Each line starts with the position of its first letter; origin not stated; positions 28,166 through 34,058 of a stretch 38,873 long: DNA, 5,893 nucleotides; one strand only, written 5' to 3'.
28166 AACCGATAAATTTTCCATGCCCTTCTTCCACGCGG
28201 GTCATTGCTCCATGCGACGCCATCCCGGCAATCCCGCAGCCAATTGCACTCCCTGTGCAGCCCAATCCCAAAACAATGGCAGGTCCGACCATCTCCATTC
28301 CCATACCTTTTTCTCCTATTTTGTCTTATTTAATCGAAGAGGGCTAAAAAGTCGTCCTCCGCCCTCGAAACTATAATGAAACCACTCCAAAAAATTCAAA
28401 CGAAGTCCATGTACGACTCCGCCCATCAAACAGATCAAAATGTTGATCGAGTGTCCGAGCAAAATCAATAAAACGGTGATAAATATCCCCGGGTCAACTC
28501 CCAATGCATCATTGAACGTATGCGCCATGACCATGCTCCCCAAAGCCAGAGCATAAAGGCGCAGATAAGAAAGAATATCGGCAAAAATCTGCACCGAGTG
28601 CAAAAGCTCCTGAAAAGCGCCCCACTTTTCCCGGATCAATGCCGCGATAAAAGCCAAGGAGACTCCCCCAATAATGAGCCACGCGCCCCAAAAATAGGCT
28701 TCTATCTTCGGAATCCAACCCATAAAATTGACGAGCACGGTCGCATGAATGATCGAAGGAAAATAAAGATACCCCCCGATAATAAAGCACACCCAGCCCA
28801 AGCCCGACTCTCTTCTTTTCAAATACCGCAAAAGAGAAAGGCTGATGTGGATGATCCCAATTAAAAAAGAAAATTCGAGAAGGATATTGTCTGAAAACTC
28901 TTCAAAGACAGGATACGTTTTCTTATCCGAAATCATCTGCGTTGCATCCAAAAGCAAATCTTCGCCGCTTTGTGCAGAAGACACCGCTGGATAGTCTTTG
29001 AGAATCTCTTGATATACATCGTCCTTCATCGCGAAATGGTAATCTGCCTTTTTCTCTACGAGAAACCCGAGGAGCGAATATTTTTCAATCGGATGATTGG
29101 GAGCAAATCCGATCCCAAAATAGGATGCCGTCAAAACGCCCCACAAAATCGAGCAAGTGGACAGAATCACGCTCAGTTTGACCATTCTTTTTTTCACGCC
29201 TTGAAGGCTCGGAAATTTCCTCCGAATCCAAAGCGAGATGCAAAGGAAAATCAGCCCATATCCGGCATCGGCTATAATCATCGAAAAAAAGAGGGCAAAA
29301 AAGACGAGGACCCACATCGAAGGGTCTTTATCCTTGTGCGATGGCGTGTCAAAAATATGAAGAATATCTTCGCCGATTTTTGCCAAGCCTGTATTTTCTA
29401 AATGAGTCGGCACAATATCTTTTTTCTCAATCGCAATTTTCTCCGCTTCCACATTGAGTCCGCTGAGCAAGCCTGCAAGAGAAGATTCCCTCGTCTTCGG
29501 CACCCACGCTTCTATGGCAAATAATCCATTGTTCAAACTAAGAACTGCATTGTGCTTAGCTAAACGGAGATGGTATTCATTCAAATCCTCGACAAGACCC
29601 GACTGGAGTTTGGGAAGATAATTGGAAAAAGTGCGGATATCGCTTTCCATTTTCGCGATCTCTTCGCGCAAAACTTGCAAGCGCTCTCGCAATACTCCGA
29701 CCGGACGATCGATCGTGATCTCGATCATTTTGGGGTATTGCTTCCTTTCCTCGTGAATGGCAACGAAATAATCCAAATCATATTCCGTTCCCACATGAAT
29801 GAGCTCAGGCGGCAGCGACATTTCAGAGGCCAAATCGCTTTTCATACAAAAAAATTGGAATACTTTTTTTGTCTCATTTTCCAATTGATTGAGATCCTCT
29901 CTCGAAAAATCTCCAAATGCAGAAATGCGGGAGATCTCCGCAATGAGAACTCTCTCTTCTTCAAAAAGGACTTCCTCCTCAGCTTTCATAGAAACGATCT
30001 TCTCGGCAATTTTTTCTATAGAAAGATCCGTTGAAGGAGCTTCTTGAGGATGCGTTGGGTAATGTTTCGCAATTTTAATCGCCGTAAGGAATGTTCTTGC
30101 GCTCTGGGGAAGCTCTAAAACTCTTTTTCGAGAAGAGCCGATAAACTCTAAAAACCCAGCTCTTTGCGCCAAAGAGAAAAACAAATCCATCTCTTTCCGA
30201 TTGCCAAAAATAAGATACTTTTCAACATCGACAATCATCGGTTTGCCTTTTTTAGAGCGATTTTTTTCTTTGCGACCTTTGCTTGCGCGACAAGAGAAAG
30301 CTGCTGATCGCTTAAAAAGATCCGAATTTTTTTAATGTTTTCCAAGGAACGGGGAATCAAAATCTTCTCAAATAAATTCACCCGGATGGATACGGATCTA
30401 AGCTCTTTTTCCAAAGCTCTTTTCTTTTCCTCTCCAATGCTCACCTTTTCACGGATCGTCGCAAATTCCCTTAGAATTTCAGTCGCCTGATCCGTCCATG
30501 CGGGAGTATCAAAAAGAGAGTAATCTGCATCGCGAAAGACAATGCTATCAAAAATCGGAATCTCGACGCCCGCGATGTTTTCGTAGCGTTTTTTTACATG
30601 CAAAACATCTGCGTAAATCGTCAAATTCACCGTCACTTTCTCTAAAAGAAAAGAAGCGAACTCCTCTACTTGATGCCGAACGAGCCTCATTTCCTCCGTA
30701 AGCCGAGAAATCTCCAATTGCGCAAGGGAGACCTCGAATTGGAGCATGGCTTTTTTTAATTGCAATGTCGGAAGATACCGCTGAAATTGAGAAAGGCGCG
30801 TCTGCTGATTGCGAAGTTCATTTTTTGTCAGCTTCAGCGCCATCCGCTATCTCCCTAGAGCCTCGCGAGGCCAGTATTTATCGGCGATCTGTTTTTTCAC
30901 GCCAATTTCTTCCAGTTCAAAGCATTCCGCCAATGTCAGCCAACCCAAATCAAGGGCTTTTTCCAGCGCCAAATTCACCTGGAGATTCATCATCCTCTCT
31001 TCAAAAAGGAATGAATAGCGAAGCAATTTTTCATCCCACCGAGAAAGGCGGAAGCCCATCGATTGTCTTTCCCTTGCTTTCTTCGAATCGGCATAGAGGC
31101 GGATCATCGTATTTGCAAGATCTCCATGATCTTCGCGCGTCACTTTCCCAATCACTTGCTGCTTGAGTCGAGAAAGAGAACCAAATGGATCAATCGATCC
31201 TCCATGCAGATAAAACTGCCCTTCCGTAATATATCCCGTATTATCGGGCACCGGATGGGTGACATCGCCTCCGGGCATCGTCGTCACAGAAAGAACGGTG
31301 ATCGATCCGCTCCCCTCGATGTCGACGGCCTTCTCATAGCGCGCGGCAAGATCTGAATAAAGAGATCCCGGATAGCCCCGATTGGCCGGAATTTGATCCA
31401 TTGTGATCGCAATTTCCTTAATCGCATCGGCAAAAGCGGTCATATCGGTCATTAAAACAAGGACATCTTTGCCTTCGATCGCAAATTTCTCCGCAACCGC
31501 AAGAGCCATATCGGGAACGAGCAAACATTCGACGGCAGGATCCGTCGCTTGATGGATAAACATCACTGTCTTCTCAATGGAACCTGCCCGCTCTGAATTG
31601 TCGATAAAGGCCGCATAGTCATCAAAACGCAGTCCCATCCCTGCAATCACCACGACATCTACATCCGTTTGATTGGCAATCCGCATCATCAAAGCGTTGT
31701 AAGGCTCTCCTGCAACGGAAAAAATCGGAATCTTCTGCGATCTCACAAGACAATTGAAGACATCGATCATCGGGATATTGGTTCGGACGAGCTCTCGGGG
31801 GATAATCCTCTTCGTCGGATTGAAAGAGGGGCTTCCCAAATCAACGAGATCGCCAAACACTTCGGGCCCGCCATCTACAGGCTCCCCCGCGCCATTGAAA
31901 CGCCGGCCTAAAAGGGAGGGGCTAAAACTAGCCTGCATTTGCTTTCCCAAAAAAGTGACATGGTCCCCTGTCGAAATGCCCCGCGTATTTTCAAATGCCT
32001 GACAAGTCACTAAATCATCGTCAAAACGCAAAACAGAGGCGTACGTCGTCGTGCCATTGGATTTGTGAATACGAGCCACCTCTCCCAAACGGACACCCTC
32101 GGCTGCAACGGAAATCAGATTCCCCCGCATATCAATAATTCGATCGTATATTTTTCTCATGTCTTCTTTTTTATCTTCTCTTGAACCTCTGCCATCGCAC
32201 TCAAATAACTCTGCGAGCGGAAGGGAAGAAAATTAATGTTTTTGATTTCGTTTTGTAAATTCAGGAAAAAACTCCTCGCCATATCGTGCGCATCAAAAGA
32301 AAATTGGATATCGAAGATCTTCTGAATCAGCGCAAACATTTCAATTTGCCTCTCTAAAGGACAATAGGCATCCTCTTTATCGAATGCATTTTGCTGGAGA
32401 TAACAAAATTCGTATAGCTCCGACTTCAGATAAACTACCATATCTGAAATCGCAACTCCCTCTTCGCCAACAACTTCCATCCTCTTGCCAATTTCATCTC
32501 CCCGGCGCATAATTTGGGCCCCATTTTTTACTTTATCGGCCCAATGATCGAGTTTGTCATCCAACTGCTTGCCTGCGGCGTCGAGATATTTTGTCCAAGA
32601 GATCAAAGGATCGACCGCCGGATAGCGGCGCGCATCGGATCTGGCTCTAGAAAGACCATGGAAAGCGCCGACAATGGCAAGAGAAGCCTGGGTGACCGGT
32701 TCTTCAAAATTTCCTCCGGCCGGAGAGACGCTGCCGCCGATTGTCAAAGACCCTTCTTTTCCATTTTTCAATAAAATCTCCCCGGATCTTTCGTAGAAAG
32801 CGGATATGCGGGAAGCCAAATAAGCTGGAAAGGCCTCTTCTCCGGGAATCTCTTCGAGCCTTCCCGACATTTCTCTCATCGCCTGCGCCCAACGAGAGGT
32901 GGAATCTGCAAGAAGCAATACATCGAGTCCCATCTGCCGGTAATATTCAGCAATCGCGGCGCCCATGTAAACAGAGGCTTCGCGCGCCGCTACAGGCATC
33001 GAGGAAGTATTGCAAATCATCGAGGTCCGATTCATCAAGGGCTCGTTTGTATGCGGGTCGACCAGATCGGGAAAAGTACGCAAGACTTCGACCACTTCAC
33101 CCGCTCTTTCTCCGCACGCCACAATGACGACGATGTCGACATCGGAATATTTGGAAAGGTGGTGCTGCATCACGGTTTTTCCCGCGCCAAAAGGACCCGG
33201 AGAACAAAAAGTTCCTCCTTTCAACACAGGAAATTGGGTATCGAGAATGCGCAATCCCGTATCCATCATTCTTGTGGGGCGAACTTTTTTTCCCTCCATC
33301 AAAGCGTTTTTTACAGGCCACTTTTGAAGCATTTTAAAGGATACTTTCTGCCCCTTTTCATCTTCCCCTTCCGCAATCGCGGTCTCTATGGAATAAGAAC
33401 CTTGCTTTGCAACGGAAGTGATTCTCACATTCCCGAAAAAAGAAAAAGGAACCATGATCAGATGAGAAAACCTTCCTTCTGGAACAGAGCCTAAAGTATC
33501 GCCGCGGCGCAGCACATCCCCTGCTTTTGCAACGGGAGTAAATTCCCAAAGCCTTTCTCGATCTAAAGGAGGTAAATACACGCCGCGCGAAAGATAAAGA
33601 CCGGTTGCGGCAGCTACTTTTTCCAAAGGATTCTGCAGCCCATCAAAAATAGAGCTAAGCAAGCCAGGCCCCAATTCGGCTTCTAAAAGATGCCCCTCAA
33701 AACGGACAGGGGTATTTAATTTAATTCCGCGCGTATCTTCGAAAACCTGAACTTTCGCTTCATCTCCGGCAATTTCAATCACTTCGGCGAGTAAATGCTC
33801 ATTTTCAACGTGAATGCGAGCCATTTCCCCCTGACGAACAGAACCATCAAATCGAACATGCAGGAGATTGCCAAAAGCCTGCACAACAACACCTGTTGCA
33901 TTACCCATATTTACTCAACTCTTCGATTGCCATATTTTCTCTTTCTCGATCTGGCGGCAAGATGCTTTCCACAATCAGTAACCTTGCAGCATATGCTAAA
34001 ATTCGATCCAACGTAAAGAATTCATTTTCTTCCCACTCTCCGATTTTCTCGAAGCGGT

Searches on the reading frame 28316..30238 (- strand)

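Call 79: search_protein_families(library=pfam, proteins=[window:28316-30238:-], max_evalue=0.00001)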
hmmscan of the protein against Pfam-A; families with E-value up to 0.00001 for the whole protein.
window:28316-30238:- (640 aa): 1 family
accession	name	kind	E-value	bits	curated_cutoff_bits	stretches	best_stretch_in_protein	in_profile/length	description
PF01496.24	V_ATPase_I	-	1.8e-11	43.2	30.7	1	175-346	254-421/815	V-type ATPase 116kDa subunit family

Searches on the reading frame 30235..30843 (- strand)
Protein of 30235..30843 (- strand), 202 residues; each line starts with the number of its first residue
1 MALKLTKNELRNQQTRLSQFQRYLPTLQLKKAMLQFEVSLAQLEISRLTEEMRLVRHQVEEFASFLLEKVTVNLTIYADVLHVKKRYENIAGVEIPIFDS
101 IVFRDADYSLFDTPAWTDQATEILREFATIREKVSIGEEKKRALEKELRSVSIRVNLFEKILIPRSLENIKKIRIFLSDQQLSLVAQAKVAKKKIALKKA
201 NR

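Call 79: search_protein_families(library=pfam, proteins=[window:30235-30843:-], max_evalue=0.00001)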
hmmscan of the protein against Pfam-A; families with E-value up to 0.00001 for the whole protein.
window:30235-30843:- (202 aa): 1 family
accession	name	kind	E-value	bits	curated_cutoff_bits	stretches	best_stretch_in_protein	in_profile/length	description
PF01813.22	ATP-synt_D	-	6.2e-32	111.5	25.7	1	9-193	1-196/196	ATP synthase subunit D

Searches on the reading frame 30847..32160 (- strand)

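Call 79: search_protein_families(library=pfam, proteins=[window:30847-32160:-], max_evalue=0.00001)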
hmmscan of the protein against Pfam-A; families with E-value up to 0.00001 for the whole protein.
window:30847-32160:- (437 aa): 3 families
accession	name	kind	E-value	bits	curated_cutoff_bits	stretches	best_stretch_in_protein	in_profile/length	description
PF00006.31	ATP-synt_ab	-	4.1e-54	183.9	29.5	1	129-319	2-194/213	ATP synthase alpha/beta family, nucleotide-binding domain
PF22919.1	ATP-synt_VA_C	-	9.5e-11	42.1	24.7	1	338-430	4-101/101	C-terminal domain of V and A type ATP synthase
PF02874.29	ATP-synt_ab_N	-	2.1e-10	41.4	20.9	1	13-72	6-69/69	ATP synthase alpha/beta family, beta-barrel domain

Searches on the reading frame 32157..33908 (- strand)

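Call 79: search_protein_families(library=pfam, proteins=[window:32157-33908:-], max_evalue=0.00001)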
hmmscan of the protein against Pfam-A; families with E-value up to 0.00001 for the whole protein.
window:32157-33908:- (583 aa): 4 families
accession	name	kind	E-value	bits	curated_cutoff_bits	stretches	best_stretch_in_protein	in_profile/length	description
PF00006.31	ATP-synt_ab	-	1.4e-60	205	29.5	1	218-438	1-212/213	ATP synthase alpha/beta family, nucleotide-binding domain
PF16886.11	ATP-synt_ab_Xtn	-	2.9e-26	91.5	25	1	113-200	2-88/88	ATPsynthase alpha/beta subunit barrel-sandwich domain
PF02874.29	ATP-synt_ab_N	-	1.6e-11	45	20.9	1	8-72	1-69/69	ATP synthase alpha/beta family, beta-barrel domain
PF22919.1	ATP-synt_VA_C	-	1.3e-07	32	24.7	1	456-527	12-83/101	C-terminal domain of V and A type ATP synthase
